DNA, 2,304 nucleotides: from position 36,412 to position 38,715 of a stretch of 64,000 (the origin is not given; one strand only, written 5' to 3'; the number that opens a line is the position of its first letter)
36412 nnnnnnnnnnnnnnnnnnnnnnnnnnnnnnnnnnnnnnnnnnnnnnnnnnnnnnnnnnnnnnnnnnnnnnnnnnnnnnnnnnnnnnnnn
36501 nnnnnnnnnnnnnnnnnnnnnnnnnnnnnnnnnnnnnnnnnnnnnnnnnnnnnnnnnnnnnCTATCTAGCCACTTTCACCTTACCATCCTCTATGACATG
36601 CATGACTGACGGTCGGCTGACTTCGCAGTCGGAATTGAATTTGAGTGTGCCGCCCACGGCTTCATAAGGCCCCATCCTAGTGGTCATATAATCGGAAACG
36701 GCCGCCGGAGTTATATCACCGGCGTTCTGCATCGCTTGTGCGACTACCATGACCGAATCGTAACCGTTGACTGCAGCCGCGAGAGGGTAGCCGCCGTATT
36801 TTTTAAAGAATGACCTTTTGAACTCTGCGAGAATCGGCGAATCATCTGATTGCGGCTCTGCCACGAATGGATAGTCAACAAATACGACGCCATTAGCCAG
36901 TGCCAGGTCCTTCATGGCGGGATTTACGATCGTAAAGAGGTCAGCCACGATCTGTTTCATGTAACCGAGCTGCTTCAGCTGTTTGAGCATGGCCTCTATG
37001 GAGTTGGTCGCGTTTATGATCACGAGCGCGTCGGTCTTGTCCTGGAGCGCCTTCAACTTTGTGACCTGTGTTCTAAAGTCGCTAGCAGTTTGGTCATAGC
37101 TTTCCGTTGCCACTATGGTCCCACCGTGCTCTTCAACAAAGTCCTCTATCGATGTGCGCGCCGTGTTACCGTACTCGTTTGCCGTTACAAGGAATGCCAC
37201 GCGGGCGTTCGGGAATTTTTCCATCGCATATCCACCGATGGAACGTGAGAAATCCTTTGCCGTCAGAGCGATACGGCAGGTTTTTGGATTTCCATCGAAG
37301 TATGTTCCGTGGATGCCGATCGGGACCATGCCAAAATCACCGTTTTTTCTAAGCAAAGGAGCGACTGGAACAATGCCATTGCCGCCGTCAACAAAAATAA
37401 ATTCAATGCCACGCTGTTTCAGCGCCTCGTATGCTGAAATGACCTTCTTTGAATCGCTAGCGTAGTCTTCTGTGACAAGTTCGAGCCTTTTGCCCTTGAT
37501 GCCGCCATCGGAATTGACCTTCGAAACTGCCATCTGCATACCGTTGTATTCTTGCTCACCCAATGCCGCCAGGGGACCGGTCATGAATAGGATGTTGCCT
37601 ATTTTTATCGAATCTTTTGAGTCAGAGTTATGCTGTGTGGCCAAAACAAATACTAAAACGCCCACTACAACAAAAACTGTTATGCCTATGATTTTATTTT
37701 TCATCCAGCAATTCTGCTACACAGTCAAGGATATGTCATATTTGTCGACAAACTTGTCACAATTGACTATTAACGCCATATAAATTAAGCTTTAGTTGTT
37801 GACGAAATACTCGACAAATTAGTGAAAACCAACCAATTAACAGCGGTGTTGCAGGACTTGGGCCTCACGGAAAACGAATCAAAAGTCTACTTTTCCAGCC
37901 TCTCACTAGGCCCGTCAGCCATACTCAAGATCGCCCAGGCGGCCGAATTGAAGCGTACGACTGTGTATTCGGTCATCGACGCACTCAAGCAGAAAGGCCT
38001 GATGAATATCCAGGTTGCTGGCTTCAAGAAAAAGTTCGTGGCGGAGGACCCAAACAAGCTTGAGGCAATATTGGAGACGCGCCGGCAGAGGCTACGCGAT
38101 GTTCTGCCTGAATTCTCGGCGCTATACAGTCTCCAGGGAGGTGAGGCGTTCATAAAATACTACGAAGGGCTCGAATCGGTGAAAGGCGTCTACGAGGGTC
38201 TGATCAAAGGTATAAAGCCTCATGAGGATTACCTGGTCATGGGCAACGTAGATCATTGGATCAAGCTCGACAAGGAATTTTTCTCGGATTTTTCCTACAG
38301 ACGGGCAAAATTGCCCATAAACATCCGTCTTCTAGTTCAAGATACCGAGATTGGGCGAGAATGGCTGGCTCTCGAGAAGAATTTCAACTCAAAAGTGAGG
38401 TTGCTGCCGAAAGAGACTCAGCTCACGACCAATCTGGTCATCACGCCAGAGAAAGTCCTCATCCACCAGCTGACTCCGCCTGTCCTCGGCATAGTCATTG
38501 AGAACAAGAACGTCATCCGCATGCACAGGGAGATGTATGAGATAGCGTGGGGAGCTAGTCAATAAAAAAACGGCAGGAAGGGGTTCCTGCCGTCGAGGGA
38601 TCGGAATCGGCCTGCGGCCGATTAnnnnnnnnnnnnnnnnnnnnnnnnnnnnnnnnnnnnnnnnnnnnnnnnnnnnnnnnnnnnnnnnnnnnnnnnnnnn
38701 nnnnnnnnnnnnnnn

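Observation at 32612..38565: Triplicated divergent TrmB-regulator / PBP1 substrate-binding-protein modules with no ABC permease or ATPase genes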

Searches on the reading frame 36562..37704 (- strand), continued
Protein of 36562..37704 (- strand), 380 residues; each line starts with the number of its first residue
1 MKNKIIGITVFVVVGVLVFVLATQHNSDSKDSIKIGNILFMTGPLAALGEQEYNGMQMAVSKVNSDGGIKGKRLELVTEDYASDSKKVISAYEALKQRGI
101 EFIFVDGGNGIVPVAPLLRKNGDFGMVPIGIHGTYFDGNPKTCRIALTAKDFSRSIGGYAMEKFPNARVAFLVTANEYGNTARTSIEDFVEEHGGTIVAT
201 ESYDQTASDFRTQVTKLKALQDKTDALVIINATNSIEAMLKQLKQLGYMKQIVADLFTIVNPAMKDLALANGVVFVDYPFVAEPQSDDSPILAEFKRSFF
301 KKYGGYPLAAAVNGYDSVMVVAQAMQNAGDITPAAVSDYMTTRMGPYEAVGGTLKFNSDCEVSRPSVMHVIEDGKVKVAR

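Call 74: list_cluster_members(proteins=[P0027, P0062, P0065, P0071, P0072, P0091, P0094])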
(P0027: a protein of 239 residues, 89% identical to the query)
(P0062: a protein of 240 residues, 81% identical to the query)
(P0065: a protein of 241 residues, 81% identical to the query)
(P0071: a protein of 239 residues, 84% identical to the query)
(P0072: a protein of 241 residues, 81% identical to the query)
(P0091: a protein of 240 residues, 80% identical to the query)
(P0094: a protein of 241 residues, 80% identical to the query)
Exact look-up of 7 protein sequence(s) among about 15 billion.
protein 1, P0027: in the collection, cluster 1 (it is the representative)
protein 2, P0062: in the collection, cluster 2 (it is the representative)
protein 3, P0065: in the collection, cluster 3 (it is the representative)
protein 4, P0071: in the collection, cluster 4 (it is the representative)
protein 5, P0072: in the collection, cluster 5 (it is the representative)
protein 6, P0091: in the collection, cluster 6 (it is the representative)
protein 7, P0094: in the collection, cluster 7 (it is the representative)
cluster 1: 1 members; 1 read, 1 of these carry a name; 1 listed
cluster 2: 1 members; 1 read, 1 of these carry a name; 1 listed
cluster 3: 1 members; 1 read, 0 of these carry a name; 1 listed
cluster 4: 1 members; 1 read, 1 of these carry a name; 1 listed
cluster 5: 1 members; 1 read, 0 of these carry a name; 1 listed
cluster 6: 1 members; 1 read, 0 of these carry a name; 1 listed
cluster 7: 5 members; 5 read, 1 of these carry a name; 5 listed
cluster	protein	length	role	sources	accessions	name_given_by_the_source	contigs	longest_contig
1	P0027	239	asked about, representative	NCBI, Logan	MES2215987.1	MAG: ABC transporter ATP-binding protein [Patescibacteria group bacterium]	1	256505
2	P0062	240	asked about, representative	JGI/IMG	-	branched-chain amino acid transport system ATP-binding protein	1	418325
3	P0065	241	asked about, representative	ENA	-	-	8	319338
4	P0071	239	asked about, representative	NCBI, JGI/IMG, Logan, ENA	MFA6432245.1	MAG: ABC transporter ATP-binding protein [Candidatus Paceibacterota bacterium]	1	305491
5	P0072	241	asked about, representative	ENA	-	-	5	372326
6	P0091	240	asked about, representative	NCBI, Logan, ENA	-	-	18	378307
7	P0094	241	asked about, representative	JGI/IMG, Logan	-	branched-chain amino acid transport system ATP-binding protein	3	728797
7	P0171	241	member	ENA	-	-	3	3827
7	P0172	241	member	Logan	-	-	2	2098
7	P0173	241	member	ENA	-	-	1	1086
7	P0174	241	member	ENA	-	-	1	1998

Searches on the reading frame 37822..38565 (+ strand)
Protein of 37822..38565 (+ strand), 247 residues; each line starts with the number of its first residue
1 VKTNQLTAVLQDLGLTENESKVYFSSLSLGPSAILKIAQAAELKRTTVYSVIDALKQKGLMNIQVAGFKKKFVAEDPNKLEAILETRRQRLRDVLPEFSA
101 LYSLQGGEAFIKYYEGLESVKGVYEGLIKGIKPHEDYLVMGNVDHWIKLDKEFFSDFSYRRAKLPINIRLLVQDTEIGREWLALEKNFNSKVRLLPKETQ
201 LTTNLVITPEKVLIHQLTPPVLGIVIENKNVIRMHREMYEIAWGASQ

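Call 3: search_protein_families(library=pfam, proteins=[window:37822-38565:+], max_evalue=0.01)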
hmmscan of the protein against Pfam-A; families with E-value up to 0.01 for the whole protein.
window:37822-38565:+ (247 aa): 1 family
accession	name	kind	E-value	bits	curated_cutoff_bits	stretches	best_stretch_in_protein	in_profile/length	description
PF01978.25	TrmB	-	6.1e-13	48.9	25.6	1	10-77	1-67/68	Sugar-specific transcriptional regulator TrmB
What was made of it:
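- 37822..38565 (+): R3: short TrmB-family regulator, 247 aa. PF01978 at 48.9 bits (call 3).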

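Call 4: search_protein_families(library=ncbifam, proteins=[window:37822-38565:+], max_evalue=0.01)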
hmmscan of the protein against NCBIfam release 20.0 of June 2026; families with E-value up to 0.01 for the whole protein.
window:37822-38565:+ (247 aa): 3 families
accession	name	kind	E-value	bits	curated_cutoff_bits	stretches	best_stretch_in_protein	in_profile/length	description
NF047390.1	TransRegTrmBL1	equivalog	1.8e-08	33.8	650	1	1-107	1-107/341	HTH-type sugar sensing transcriptional regulator TrmBL1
NF040851.1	tran_reg_TrmB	equivalog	4e-05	22.9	600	1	5-78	6-78/338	HTH-type sugar-sensing transcriptional regulator TrmB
NF047392.1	TransRegTrmBHalo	equivalog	0.0016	17.5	500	1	4-102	7-101/349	HTH-type sugar sensing transcriptional regulator TrmB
